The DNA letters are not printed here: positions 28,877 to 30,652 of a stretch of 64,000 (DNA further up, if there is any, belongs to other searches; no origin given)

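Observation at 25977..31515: Candidate extracytoplasmic electron-transfer module: Cyc2-like porin-cytochrome + three cupredoxins + NapH/CcoG-type polyferredoxin, without a catalytic oxidase subunit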

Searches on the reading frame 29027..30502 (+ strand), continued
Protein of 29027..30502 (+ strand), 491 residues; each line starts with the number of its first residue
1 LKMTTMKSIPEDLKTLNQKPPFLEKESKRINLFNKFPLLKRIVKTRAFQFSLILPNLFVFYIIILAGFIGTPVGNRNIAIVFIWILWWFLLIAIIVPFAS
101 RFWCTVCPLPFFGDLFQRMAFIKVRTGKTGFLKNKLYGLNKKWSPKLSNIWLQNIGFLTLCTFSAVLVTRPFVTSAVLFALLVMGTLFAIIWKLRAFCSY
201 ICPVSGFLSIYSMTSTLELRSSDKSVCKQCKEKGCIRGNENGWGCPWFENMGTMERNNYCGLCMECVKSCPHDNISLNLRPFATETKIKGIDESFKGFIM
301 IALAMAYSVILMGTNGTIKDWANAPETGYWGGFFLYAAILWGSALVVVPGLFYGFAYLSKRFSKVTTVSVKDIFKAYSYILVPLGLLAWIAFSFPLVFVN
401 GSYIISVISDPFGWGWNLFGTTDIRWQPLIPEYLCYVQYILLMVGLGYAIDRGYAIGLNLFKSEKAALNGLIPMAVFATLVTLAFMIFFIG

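Call 107: search_protein_families(library=pfam, proteins=[P0241, P0247, P0249, P0336, P0343, P0372, P0242, P0246, P0253, P0375], max_evalue=0.001)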
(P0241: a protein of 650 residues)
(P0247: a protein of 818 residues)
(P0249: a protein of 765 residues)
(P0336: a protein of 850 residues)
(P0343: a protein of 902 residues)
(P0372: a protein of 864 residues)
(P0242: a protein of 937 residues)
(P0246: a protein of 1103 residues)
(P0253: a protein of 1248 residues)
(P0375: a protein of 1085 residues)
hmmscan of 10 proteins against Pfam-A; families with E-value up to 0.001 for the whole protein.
P0241 (650 aa): 2 families
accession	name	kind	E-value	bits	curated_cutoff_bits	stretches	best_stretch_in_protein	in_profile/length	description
PF12801.12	Fer4_5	-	1.6e-05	25.2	22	2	241-283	3-47/48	4Fe-4S binding domain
PF13473.12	Cupredoxin_1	-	0.00017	22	27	0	22-144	2-104/104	Cupredoxin-like domain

P0247 (818 aa): 3 families
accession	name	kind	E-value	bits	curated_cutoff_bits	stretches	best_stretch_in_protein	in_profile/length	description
PF13473.12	Cupredoxin_1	-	2.8e-23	82.3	27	2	14-114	4-102/104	Cupredoxin-like domain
PF12801.12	Fer4_5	-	6.7e-08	32.8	22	2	504-539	4-38/48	4Fe-4S binding domain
PF00116.26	COX2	-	3.1e-05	24.3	22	1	249-314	48-113/120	Cytochrome C oxidase subunit II, periplasmic domain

P0249 (765 aa): 4 families
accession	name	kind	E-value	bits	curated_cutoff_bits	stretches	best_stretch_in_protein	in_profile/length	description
PF00578.27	AhpC-TSA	-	5.5e-12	46.2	26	1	27-142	1-123/124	AhpC/TSA family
PF12801.12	Fer4_5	-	4.4e-07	30.2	22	1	449-486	2-39/48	4Fe-4S binding domain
PF13905.12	Thioredoxin_8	-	1.1e-06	29.3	27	1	53-138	3-92/94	Thioredoxin-like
PF13473.12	Cupredoxin_1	-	0.00035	21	27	1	161-240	19-91/104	Cupredoxin-like domain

P0336 (850 aa): 1 family
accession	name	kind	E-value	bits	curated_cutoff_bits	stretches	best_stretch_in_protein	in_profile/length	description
PF13435.11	Cytochrome_C554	-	5.7e-23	82.1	20.8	1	169-251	2-84/84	Cytochrome c554 and c-prime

P0343 (902 aa): 0 families

P0372 (864 aa): 2 families
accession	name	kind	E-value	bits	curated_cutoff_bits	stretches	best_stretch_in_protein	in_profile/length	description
PF12801.12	Fer4_5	-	9.2e-11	42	22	2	451-495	3-48/48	4Fe-4S binding domain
PF00037.32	Fer4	-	0.00052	20.2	21.1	0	611-626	6-21/24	4Fe-4S binding domain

P0242 (937 aa): 15 families
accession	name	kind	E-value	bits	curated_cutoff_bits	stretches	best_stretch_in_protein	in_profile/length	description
PF07992.20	Pyr_redox_2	-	4.7e-30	105.4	26.1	1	306-597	2-291/291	Pyridine nucleotide-disulphide oxidoreductase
PF14691.11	Fer4_20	-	2.7e-18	66.2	25.8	1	210-291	24-108/113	Dihydroprymidine dehydrogenase domain II, 4Fe-4S cluster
PF13738.12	Pyr_redox_3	-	3e-12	46.8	30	1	365-581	100-305/305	Pyridine nucleotide-disulphide oxidoreductase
PF13450.12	NAD_binding_8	-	1.2e-09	38.8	21.9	1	309-343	1-35/68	NAD(P)-binding Rossmann-like domain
PF00070.33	Pyr_redox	-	2.5e-09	38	22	1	306-382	1-78/82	Pyridine nucleotide-disulphide oxidoreductase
PF01266.30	DAO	-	2.7e-07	30.9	27.9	1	306-340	1-35/353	FAD dependent oxidoreductase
PF01946.23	Thi4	-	1.1e-06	28.6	26.2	1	302-360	15-72/235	Thi4 family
PF12831.13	FAD_oxidored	-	1.9e-06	27.9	27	1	307-344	2-39/416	FAD dependent oxidoreductase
PF00890.30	FAD_binding_2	-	9.8e-06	25.4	20.4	1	307-341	2-36/414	FAD binding domain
PF03486.20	HI0933_like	-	1.9e-05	24.7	50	1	306-341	2-37/244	HI0933-like protein Rossmann domain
PF13241.12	NAD_binding_7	-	3.9e-05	24.6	22.1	0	434-459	7-32/104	Putative NAD(P)-binding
PF01593.30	Amino_oxidase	-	4.9e-05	23.2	19.8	1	315-341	2-28/443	Flavin containing amine oxidoreductase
PF01134.28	GIDA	-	6e-05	22.7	22.1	1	306-342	1-38/391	Glucose inhibited division protein A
PF12801.12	Fer4_5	-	0.00011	22.6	22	1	150-185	3-38/48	4Fe-4S binding domain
PF01488.26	Shikimate_DH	-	0.00046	20.7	24.3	0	299-330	7-38/138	Shikimate / quinate 5-dehydrogenase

P0246 (1103 aa): 14 families
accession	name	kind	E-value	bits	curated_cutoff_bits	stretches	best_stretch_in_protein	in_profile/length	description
PF07992.20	Pyr_redox_2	-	2.5e-31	109.6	26.1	1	463-757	2-291/291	Pyridine nucleotide-disulphide oxidoreductase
PF14691.11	Fer4_20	-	3.2e-21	75.7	25.8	1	357-448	20-111/113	Dihydroprymidine dehydrogenase domain II, 4Fe-4S cluster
PF13738.12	Pyr_redox_3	-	3.2e-14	53.3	30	1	591-741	162-305/305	Pyridine nucleotide-disulphide oxidoreductase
PF00070.33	Pyr_redox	-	1.4e-11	45.2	22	2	595-670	1-80/82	Pyridine nucleotide-disulphide oxidoreductase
PF01266.30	DAO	-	2.5e-10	40.8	27.9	1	463-497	1-35/353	FAD dependent oxidoreductase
PF13450.12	NAD_binding_8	-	2.7e-10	40.8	21.9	1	466-522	1-53/68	NAD(P)-binding Rossmann-like domain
PF12801.12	Fer4_5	-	1.1e-08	35.3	22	2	223-270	2-40/48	4Fe-4S binding domain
PF13473.12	Cupredoxin_1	-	3.6e-06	27.4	27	1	23-135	7-104/104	Cupredoxin-like domain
PF01593.30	Amino_oxidase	-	6.5e-06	26.1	19.8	1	472-501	2-31/443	Flavin containing amine oxidoreductase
PF00890.30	FAD_binding_2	-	1.7e-05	24.7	20.4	1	464-708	2-206/414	FAD binding domain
PF03486.20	HI0933_like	-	0.00024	21.1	50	0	463-497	2-36/244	HI0933-like protein Rossmann domain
PF01946.23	Thi4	-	0.00032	20.5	26.2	1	460-503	16-60/235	Thi4 family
PF01262.27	AlaDh_PNT_C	-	0.00078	19.4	23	0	595-620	30-54/214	Alanine dehydrogenase/PNT, C-terminal domain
PF12831.13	FAD_oxidored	-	0.00096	19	27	0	464-500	2-38/416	FAD dependent oxidoreductase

P0253 (1248 aa): 16 families
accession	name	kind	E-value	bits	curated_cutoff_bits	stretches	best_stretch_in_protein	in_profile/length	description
PF07992.20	Pyr_redox_2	-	1.5e-32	113.6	26.1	1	616-908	2-291/291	Pyridine nucleotide-disulphide oxidoreductase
PF14691.11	Fer4_20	-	1.6e-20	73.4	25.8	1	524-599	30-108/113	Dihydroprymidine dehydrogenase domain II, 4Fe-4S cluster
PF13738.12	Pyr_redox_3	-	1.6e-14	54.3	30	1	701-892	126-305/305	Pyridine nucleotide-disulphide oxidoreductase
PF00578.27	AhpC-TSA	-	7.7e-11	42.4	26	1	34-150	1-123/124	AhpC/TSA family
PF00070.33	Pyr_redox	-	4.7e-10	40.3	22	1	746-816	1-78/82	Pyridine nucleotide-disulphide oxidoreductase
PF13450.12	NAD_binding_8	-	1.4e-09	38.6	21.9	1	619-655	1-37/68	NAD(P)-binding Rossmann-like domain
PF01266.30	DAO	-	9.4e-08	32.4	27.9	1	616-650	1-35/353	FAD dependent oxidoreductase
PF12801.12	Fer4_5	-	6.6e-07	29.6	22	1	458-493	3-38/48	4Fe-4S binding domain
PF12831.13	FAD_oxidored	-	3.4e-06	27.1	27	0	617-657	2-42/416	FAD dependent oxidoreductase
PF01593.30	Amino_oxidase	-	1.3e-05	25.2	19.8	1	625-651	2-28/443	Flavin containing amine oxidoreductase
PF00890.30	FAD_binding_2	-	1.6e-05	24.8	20.4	1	617-866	2-207/414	FAD binding domain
PF08534.16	Redoxin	-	1.7e-05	25.1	26.6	1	35-153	3-133/148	Redoxin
PF01946.23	Thi4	-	2.1e-05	24.3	26.2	1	616-657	19-61/235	Thi4 family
PF13905.12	Thioredoxin_8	-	0.00044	21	27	1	60-146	3-92/94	Thioredoxin-like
PF03486.20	HI0933_like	-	0.00045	20.2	50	1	616-650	2-36/244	HI0933-like protein Rossmann domain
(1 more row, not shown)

P0375 (1085 aa): 1 family
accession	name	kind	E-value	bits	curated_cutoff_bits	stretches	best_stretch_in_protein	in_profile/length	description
PF12801.12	Fer4_5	-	2.8e-09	37.2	22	2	111-145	5-39/48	4Fe-4S binding domain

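Call 109: search_protein_families(library=pfam, proteins=[L012:12543-13109:+, L012:13117-13890:+, L012:13972-14673:+, L012:14762-16726:+, L012:6086-6643:+, L009:3833-4213:+], max_evalue=0.01)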
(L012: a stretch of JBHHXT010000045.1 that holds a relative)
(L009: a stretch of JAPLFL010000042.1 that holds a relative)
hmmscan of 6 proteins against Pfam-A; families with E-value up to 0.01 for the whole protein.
L012:12543-13109:+ (189 aa): 1 family
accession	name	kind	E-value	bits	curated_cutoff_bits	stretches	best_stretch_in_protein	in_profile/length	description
PF00355.32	Rieske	-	2.5e-13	50.2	20.3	1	88-161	9-85/88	Rieske [2Fe-2S] domain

L012:13117-13890:+ (258 aa): 3 families
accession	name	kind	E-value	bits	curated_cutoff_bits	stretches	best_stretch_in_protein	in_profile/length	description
PF00033.24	Cytochrome_B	-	2.1e-39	135.7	27.2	1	52-233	8-188/189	Cytochrome b/b6/petB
PF13631.11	Cytochrom_B_N_2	-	2.6e-38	132.1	27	1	117-239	3-125/169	Cytochrome b(N-terminal)/b6/petB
PF14358.11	DUF4405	-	3.6e-09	37.5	26.7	1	60-126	2-63/66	Domain of unknown function (DUF4405)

L012:13972-14673:+ (234 aa): 1 family
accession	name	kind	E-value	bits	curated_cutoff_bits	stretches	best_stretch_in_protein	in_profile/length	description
PF00032.22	Cytochrom_B_C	-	1.3e-06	29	20.7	1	77-156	2-81/102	Cytochrome b(C-terminal)/b6/petD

L012:14762-16726:+ (655 aa): 10 families
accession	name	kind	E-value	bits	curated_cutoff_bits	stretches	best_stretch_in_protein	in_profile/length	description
PF00034.26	Cytochrom_C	-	2.3e-41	141.4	21.3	4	262-337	2-88/90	Cytochrome c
PF13442.11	Cytochrome_CBB3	-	2.1e-34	118.1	27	4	159-232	4-68/68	Cytochrome C oxidase, cbb3-type, subunit III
PF02433.20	FixO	-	6.6e-14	52.4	29.6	2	287-332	103-148/219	Cytochrome C oxidase, mono-heme subunit/FixO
PF14522.11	Cytochrome_C7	-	2.1e-09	37.5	24.8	1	102-175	12-67/67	Cytochrome c7 and related cytochrome c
PF14537.11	Cytochrom_c3_2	-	9.7e-05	23.2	25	0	99-176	2-66/79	Cytochrome c3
PF22113.1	Mtrc-MtrF_II-IV_dom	-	0.00013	22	30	0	104-178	82-167/176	Outer membrane cytochrome MtrC/MtrF-like, domains II/IV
PF02085.21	Cytochrom_CIII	-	0.00016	22.4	22.9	0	105-174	48-101/101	Class III cytochrome C family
PF13435.11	Cytochrome_C554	-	0.00033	22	20.8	0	139-174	47-83/84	Cytochrome c554 and c-prime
PF22678.1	Cytochrom_c_NrfB-like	-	0.0069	17.3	27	0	106-178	1-68/89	Cytochrome c-type protein NrfB-like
PF03150.19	CCP_MauG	-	0.0096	17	25.6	0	357-377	11-31/149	Di-haem cytochrome c peroxidase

L012:6086-6643:+ (186 aa): 1 family
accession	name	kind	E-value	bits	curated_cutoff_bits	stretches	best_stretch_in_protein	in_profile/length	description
PF00027.35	cNMP_binding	-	5.6e-11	42.7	27.5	1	57-147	2-89/89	Cyclic nucleotide-binding domain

L009:3833-4213:+ (127 aa): 0 families

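Call 111: find_encoding_contigs(protein=P0246, flank=8000, max_places=2)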
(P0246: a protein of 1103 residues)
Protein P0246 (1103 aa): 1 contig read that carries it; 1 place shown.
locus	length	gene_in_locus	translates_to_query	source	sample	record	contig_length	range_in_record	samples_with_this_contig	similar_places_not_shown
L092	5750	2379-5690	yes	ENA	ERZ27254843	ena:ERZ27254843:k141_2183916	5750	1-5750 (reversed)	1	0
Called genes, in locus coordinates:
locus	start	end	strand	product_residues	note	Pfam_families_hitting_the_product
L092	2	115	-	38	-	?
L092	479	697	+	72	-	-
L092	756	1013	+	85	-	-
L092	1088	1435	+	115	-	PF13620:CarboxypepD_reg, PF13715:CarbopepD_reg_2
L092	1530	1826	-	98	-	PF26119:DUF8036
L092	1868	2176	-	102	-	PF01022:HTH_5, PF12840:HTH_20, PF21476:PF0610-like_N (weak)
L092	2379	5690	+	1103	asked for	PF13473:Cupredoxin_1 (weak), PF12801:Fer4_5 (weak), PF14691:Fer4_20, PF01266:DAO (weak), PF01593:Amino_oxidase (weak), PF07992:Pyr_redox_2, PF13450:NAD_binding_8, PF13738:Pyr_redox_3, +2 more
